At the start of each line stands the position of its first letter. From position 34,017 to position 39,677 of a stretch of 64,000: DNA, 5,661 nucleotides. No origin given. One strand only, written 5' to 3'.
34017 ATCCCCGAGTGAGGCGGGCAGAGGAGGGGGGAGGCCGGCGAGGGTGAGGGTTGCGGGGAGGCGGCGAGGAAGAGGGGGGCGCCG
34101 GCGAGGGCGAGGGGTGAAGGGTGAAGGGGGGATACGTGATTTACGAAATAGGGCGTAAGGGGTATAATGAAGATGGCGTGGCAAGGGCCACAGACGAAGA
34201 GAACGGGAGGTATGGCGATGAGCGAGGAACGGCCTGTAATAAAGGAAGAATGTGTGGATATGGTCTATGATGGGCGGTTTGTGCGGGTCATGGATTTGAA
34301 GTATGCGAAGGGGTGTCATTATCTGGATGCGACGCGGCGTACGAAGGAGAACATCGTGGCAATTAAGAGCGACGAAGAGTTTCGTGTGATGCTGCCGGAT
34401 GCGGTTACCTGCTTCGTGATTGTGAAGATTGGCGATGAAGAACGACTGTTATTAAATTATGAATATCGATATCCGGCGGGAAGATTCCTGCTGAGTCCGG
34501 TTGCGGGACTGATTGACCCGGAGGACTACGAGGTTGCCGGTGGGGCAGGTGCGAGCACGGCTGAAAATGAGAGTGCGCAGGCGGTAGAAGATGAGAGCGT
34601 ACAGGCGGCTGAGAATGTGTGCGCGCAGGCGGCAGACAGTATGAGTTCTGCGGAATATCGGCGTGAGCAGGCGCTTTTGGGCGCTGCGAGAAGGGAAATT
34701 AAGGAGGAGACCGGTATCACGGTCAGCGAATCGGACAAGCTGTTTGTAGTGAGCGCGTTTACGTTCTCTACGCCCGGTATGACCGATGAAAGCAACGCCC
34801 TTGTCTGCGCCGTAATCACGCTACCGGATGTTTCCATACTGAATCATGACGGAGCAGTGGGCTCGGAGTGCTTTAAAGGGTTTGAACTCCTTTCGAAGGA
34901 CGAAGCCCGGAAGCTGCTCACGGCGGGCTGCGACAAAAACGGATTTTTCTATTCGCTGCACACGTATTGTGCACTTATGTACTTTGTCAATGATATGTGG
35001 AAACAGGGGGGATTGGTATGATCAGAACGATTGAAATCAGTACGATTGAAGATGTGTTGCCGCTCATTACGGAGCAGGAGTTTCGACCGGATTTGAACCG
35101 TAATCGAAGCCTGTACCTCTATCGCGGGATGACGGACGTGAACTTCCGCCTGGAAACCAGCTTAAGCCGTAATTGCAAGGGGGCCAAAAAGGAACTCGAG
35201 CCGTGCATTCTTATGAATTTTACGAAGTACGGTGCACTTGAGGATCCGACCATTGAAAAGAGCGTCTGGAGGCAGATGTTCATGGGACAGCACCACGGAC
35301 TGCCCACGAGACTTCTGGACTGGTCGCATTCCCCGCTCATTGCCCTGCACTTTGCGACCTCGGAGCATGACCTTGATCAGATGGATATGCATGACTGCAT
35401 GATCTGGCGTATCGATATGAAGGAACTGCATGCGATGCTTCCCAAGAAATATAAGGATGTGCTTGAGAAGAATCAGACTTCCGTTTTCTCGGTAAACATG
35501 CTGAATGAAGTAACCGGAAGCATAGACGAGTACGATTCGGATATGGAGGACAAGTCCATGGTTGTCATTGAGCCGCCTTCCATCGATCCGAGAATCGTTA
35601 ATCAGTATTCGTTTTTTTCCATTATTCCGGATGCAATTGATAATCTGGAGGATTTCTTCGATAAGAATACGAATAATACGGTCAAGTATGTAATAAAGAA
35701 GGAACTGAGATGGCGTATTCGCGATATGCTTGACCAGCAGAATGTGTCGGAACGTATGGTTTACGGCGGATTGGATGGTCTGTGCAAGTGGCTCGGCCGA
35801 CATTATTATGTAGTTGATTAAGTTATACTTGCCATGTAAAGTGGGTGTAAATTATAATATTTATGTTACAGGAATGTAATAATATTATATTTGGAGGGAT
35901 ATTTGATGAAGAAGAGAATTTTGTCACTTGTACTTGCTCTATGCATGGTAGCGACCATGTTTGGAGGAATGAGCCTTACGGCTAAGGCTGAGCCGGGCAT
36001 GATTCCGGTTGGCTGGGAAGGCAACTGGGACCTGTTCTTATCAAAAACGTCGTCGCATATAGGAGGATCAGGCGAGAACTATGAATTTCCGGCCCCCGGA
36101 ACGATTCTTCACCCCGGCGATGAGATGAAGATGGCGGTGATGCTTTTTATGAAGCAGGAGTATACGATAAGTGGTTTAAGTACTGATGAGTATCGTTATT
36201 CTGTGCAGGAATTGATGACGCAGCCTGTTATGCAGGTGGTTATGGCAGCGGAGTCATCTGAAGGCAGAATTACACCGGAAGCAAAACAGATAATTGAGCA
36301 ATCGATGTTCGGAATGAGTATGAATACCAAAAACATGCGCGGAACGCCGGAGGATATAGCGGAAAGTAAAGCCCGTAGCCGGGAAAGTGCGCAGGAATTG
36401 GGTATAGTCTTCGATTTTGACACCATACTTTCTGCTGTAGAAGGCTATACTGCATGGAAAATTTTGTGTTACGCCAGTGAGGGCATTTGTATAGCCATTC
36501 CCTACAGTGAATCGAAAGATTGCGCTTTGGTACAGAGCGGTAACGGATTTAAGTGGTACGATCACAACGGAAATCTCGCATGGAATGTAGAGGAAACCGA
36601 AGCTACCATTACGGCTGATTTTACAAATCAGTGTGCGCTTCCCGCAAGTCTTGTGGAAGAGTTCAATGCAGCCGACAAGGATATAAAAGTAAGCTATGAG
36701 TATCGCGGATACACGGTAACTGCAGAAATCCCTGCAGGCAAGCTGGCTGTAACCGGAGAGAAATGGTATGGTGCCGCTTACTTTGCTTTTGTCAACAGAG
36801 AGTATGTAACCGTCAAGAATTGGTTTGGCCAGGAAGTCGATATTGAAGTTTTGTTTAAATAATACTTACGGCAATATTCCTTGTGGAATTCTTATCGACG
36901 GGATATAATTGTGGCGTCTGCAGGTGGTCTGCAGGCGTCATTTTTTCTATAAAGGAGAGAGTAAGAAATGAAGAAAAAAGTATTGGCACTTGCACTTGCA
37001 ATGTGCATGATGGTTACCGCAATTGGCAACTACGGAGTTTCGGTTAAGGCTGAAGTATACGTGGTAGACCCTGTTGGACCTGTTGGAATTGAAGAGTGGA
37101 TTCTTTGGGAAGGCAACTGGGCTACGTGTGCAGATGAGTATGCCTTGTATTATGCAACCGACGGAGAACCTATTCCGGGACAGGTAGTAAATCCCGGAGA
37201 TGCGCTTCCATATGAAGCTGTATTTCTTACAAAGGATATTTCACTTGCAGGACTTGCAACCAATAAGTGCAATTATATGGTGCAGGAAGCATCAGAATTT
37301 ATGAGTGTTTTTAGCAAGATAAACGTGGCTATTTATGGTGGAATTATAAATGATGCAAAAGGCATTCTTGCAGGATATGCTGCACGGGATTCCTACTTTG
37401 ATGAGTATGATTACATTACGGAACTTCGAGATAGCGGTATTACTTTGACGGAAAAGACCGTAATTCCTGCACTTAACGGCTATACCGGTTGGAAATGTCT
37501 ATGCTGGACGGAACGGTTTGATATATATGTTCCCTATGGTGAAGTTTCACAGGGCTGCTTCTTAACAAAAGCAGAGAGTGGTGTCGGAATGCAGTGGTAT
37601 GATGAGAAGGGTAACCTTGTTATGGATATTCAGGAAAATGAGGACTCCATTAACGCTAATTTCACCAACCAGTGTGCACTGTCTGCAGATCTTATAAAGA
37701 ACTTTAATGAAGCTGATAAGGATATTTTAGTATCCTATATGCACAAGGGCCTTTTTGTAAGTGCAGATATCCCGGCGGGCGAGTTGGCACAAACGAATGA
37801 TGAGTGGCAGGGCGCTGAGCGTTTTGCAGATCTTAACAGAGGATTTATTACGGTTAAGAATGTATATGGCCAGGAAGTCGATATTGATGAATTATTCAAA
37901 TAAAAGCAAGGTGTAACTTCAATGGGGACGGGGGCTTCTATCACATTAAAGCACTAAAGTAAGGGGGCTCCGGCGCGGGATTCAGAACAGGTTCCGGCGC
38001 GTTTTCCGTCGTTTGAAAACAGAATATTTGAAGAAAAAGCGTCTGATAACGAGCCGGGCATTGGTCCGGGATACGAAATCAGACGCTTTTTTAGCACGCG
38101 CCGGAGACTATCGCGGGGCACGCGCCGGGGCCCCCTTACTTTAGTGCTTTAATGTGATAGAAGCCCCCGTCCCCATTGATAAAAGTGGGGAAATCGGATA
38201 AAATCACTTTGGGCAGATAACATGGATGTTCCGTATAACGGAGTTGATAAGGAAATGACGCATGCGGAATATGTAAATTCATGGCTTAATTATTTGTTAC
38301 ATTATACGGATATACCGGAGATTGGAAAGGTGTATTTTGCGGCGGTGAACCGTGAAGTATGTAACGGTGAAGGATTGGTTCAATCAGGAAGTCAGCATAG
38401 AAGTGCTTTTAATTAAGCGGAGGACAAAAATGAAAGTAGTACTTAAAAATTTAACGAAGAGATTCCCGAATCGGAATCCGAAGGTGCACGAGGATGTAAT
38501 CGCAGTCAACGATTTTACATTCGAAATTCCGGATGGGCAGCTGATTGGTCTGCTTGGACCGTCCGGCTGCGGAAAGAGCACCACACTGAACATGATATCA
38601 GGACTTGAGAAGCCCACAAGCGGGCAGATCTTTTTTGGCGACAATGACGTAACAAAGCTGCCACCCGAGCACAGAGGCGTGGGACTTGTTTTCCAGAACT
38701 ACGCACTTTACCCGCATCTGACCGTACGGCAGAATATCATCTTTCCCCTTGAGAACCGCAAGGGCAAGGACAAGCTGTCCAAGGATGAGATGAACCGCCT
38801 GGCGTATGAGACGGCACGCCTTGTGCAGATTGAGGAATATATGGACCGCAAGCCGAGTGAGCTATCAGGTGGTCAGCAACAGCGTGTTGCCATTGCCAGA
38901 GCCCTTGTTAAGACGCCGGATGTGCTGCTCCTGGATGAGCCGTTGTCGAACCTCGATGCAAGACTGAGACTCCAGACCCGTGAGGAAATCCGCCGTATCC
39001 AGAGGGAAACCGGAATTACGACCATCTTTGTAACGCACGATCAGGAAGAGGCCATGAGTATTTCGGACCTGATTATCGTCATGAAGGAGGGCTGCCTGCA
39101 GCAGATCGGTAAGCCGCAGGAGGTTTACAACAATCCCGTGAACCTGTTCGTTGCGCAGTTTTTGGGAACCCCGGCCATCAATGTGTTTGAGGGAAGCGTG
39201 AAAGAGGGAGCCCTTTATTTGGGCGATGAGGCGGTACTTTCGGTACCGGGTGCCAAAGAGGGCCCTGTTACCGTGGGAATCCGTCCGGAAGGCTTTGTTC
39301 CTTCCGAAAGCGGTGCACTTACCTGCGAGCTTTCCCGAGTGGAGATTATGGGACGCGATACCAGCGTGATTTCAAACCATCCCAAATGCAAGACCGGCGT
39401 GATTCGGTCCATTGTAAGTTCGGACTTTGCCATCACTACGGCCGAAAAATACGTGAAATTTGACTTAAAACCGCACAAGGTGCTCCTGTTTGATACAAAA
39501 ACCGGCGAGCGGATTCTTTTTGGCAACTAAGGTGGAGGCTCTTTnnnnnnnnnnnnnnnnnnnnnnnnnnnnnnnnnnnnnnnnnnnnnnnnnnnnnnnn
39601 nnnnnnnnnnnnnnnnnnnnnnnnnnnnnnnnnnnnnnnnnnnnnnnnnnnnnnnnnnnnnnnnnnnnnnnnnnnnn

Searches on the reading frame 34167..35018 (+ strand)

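Call 23: search_protein_families(library=pfam, proteins=[window:34167-35018:+], max_evalue=0.00001)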
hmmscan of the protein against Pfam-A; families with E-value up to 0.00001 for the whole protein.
window:34167-35018:+ (284 aa): 0 families

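Call 87: search_protein_families(library=padloc, proteins=[window:34167-35018:+], max_evalue=0.001)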
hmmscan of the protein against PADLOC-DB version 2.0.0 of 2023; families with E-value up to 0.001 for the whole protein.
window:34167-35018:+ (284 aa): 0 families

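Call 88: search_protein_families(library=ncbifam, proteins=[window:34167-35018:+], max_evalue=0.001)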
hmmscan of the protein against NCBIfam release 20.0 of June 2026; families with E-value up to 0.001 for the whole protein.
window:34167-35018:+ (284 aa): 1 family
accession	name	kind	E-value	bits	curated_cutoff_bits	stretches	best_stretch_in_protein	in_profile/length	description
NF008736.0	PRK11762.1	equivalog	0.00017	21.2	169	0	71-121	38-88/186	ADP compounds hydrolase NudE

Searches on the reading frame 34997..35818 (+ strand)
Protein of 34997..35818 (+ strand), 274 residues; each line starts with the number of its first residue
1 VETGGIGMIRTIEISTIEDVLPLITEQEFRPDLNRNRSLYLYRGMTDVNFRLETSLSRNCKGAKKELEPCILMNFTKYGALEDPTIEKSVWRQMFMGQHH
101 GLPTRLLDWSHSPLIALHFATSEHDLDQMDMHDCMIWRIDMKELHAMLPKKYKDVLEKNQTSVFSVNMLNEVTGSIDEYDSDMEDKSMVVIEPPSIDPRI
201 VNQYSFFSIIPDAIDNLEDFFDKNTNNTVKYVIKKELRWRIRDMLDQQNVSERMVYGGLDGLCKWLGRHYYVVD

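Call 23: search_protein_families(library=pfam, proteins=[window:34997-35818:+], max_evalue=0.00001)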
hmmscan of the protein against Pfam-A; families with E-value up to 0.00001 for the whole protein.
window:34997-35818:+ (274 aa): 1 family
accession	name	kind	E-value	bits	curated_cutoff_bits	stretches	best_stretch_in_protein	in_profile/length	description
PF08867.16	FRG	-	1.6e-21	77.4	25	1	40-125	3-90/94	FRG domain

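Call 87: search_protein_families(library=padloc, proteins=[window:34997-35818:+], max_evalue=0.001)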
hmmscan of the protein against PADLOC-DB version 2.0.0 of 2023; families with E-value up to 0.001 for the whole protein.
window:34997-35818:+ (274 aa): 14 families
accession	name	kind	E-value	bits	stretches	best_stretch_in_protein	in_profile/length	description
PDLC04938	PDC-S15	-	5.6e-46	155.2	2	10-170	41-193/276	-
PDLC04937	PDC-S15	-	8.9e-32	108.7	1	29-266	31-244/254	-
PDLC04931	PDC-S15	-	1.8e-22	78.4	1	6-264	34-266/282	-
PDLC04936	PDC-S15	-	2.2e-22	77.8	2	12-136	22-136/300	-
PDLC04933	PDC-S15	-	4.5e-22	76.9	2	13-129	8-116/286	-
PDLC04929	PDC-S15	-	8.7e-20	69.8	2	52-174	47-170/308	-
PDLC04934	PDC-S15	-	1.4e-15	55.3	1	31-154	52-155/416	-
PDLC04935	PDC-S15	-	7.1e-14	49.5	1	31-158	130-260/535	-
PDLC04940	PDC-S15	-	2.1e-12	45.2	1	81-262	116-259/280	-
PDLC04927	PDC-S15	-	5.6e-10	36.7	1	88-130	83-125/422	-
PDLC04926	PDC-S15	-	1.6e-08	32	1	11-124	3-121/300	-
PDLC04932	PDC-S15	-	2.5e-08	31.7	1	98-256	116-305/324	-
PDLC04939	PDC-S15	-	4.4e-08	30.5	1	40-133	32-120/487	-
PDLC04930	PDC-S15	-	2.9e-07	27.8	1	96-125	87-116/380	-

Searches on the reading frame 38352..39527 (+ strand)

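Call 23: search_protein_families(library=pfam, proteins=[window:38352-39527:+], max_evalue=0.00001)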
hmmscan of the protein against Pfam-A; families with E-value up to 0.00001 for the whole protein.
window:38352-39527:+ (392 aa): 4 families
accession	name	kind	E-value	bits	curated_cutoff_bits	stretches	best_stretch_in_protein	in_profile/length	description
PF00005.33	ABC_tran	-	3.6e-38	131.7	25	1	53-198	2-136/137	ABC transporter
PF17912.7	OB_MalK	-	1.2e-06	29.8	27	0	272-313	1-51/53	MalK OB fold domain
PF17850.7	CysA_C_terminal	-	1.7e-06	29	29.7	1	277-313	1-39/43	CysA C-terminal regulatory domain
PF13304.12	AAA_21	-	6.4e-06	26.9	27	0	130-232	199-301/304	AAA domain, putative AbiEii toxin, Type IV TA system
